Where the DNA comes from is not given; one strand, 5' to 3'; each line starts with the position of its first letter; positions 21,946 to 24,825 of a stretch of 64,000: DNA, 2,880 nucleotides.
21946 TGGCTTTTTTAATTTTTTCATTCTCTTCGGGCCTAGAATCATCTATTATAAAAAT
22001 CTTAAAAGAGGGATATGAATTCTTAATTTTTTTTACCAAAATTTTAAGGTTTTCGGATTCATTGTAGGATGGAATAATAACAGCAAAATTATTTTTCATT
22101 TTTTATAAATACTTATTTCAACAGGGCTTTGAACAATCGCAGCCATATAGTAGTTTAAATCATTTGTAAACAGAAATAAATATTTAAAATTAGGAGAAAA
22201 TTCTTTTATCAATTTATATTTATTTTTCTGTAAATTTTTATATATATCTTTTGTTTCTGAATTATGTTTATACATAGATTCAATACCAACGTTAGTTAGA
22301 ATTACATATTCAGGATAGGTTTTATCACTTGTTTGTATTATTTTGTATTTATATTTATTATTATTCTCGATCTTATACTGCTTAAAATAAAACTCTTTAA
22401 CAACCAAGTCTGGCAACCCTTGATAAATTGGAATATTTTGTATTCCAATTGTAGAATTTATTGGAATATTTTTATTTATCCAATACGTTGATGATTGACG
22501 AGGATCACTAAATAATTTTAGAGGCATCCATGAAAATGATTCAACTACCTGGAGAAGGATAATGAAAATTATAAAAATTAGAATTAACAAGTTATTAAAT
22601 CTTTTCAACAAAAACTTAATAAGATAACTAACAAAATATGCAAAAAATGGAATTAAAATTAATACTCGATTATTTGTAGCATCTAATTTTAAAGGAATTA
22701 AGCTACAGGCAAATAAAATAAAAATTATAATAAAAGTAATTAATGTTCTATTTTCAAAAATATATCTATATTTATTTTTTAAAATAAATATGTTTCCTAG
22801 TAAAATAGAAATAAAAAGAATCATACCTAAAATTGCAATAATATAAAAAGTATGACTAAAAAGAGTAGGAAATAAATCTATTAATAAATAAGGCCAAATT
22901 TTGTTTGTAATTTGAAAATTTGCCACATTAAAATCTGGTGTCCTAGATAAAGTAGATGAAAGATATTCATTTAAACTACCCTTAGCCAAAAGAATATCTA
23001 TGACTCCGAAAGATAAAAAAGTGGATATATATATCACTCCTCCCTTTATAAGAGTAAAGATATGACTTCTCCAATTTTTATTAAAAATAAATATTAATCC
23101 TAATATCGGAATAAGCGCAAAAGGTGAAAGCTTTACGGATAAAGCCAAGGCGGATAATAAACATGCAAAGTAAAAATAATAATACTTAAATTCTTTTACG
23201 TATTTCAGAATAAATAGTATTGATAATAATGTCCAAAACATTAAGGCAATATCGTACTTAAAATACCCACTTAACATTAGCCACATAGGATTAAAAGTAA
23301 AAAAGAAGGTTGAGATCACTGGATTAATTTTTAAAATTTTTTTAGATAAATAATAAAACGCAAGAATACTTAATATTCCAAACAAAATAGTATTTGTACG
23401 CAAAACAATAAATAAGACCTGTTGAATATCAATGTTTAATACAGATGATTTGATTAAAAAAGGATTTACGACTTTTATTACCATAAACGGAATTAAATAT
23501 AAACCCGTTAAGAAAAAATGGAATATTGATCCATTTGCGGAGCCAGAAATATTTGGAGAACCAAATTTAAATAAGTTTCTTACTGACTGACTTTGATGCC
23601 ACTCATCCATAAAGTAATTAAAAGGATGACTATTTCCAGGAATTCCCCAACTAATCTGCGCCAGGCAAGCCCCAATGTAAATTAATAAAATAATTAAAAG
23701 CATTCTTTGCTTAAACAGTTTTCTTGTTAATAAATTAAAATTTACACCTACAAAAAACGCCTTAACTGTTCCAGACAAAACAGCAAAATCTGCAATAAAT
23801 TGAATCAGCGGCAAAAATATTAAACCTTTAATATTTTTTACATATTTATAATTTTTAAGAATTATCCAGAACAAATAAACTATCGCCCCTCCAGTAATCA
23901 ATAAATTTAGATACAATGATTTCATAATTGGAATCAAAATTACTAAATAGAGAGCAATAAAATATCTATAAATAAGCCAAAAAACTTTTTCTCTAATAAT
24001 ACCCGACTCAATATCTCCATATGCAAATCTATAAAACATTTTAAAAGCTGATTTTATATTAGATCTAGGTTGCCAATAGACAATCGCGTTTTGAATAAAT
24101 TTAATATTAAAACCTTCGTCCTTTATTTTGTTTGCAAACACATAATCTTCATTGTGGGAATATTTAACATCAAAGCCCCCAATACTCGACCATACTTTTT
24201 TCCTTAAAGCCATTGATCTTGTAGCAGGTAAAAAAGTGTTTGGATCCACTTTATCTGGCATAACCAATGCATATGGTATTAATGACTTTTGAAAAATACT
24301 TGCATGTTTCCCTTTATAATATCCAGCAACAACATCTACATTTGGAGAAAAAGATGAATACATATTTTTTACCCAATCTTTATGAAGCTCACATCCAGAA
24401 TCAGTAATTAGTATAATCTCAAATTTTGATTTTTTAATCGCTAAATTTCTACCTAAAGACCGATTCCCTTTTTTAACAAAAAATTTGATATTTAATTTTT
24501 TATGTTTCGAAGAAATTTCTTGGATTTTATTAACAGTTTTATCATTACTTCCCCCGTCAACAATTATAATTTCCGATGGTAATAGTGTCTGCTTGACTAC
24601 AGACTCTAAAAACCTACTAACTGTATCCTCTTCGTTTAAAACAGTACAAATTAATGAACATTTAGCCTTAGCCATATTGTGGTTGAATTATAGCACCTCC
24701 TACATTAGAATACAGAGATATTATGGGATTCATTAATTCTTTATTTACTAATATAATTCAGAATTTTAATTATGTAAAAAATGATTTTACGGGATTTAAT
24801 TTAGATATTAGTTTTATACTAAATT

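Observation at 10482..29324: About 19 kb glycan / protein-glycosylation supercluster dominated by GT-C fold membrane transferases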

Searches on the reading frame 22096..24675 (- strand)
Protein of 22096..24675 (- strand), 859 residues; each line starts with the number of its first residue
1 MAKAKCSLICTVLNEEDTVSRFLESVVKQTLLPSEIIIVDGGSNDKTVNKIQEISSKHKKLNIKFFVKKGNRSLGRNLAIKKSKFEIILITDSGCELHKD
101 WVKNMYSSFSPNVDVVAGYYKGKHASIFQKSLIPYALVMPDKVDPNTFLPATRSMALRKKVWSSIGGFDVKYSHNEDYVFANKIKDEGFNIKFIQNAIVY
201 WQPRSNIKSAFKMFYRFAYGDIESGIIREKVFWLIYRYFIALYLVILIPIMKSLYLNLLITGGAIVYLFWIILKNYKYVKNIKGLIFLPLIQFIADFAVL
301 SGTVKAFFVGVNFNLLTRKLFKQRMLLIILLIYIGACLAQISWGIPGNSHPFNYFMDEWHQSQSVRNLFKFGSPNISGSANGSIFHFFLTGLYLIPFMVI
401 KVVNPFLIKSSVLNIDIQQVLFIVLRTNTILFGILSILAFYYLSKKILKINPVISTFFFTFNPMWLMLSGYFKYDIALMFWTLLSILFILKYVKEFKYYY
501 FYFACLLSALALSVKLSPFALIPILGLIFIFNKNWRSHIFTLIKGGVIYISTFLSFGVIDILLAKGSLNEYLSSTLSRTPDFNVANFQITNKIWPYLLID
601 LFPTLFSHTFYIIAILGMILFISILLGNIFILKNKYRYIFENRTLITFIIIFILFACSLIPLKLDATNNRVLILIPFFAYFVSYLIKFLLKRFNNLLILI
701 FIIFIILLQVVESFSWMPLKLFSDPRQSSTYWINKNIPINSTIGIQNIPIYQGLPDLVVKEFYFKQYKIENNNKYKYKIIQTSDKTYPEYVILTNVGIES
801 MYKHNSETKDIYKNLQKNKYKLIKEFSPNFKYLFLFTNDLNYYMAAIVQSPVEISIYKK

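Call 4: search_protein_families(library=pfam, proteins=[window:22096-24675:-], max_evalue=0.01)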
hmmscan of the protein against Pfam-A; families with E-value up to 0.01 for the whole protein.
window:22096-24675:- (859 aa): 6 families
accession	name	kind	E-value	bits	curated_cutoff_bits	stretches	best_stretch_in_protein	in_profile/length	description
PF00535.33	Glycos_transf_2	-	6e-19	69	23.3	1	7-118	1-113/168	Glycosyl transferase family 2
PF13641.12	Glyco_tranf_2_3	-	1.8e-11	44.9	27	1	6-216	3-226/230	Glycosyltransferase like family 2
PF13632.12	Glyco_trans_2_3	-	1.2e-07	32.2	27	1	150-270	72-197/198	Glycosyl transferase family group 2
PF13506.12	Glyco_transf_21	-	2.9e-06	27.3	21.7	1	80-216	26-171/174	Glycosyl transferase family 21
PF10111.15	Glyco_tranf_2_2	-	3e-06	27.4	27.3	1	24-217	17-231/276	Glycosyltransferase like family 2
PF13231.12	PMT_2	-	0.0001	23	26.1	1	424-541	23-140/160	Dolichyl-phosphate-mannose-protein mannosyltransferase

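Call 11: search_protein_families(library=ncbifam, proteins=[window:22096-24675:-], max_evalue=0.01)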
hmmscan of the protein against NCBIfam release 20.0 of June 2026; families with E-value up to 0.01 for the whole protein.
window:22096-24675:- (859 aa): 17 families
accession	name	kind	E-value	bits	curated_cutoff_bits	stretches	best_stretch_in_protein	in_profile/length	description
NF041875.1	EPS_EpsD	equivalog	2.6e-15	56.7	370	2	9-114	4-109/325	exopolysaccharide biosynthesis glycosyltransferase EpsD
TIGR04283.1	glyco_like_mftF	equivalog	1.1e-13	51.3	182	1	7-199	2-183/221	TIGR04283 family arsenosugar biosynthesis glycosyltransferase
TIGR03965.1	mycofact_glyco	equivalog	9.7e-13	47.8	280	1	6-221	76-298/467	mycofactocin biosynthesis glycosyltransferase MftF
NF047683.1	TeichurnBiosyTuaG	equivalog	5.3e-10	39.4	400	1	3-99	5-101/252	teichuronic acid biosynthesis protein TuaG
TIGR03472.1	HpnI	equivalog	2e-09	36.8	310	1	15-198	52-249/373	bacteriohopanetetrol glucosamine biosynthesis glycosyltransferase HpnI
TIGR03937.1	PgaC_IcaA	equivalog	4.3e-09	35.8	422.3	1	5-117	46-158/407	poly-beta-1,6-N-acetyl-D-glucosamine synthase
NF007482.0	PRK10073.1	equivalog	9.8e-09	34.7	423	1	3-96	5-97/334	glycosyltransferase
NF038299.1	EPS_HpsN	equivalog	5.4e-07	28.9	425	1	6-119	3-118/317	hormogonium polysaccharide biosynthesis glycosyltransferase HpsN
NF038302.1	EPS_HpsE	equivalog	7.5e-07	28.4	300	1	13-115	10-116/307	hormogonium polysaccharide biosynthesis glycosyltransferase HpsE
NF053739.1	GlytfEpsEBac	equivalog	1.9e-06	27.1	450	1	5-77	2-73/265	glycosyltransferase EpsE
NF045692.1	OglycostaseCruG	equivalog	2.7e-06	26.6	600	1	5-80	42-117/386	2'-O-glycosyltransferase CruG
TIGR03663.1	TIGR03663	subfamily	1.3e-05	24.5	126.25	1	405-663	53-313/435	flippase activity-associated protein Agl23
NF050050.1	ProtGlycPglI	equivalog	0.0001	21.8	500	1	4-100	2-99/306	GalNAc(5)-diNAcBac-PP-undecaprenol beta-1,3-glucosyltransferase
NF041394.1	GtaseAglG_Halo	equivalog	0.00018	20.9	440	1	8-118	6-116/304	glucosyl-dolichyl phosphate glucuronosyltransferase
NF010496.0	PRK13915.1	equivalog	0.00018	20.7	262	1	4-120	31-155/307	glucosyl-3-phosphoglycerate synthase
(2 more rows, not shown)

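Call 59: search_solved_structures(query=A3, max_evalue=0.01)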
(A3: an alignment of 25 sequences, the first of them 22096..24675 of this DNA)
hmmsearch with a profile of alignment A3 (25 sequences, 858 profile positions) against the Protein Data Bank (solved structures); distinct sequences matched with E-value up to 0.01: 37.
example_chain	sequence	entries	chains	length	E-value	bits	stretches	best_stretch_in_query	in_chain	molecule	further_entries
5tze_C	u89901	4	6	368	2e-14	55.7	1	4-118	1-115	Glycosyl transferase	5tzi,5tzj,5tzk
5tz8_A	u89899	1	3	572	3.4e-14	55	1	4-118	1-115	Glycosyl transferase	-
6h1j_A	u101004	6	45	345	2.5e-11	45.5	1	4-186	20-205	Probable ss-1,3-N-acetylglucosaminyltransferase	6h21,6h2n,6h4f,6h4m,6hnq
8bz4_A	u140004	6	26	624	4.1e-11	44.7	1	3-121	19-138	Glycosyltransferase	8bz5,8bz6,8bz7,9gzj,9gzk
8bz8_A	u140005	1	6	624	4.1e-11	44.7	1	3-121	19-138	Glycosyltransferase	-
2z87_A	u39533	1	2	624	2.9e-10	42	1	7-189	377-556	Chondroitin synthase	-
2z86_A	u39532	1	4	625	2.9e-10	41.9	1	7-189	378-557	Chondroitin synthase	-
5hea_A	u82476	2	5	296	3e-10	41.9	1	6-119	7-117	Putative glycosyltransferase (GalT1)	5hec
6p61_A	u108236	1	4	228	6.4e-10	40.8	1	5-123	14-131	Glycosyltransferase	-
6yv7_B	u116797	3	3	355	1.7e-09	39.4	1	4-191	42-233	Glycosyl transferase, family 2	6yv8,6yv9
6yv7_A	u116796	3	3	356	1.7e-09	39.4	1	4-191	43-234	Glycosyl transferase, family 2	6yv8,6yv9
8vh7_A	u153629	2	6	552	2.2e-09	39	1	6-111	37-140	Heparosan synthase B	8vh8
8viw_A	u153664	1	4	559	2.2e-09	39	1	6-111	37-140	Heparosan synthase B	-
9omm_A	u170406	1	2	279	1.5e-08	36.3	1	5-121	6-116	Glycosyltransferase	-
9omh_A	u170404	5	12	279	1.5e-08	36.3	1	5-121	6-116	Glycosyltransferase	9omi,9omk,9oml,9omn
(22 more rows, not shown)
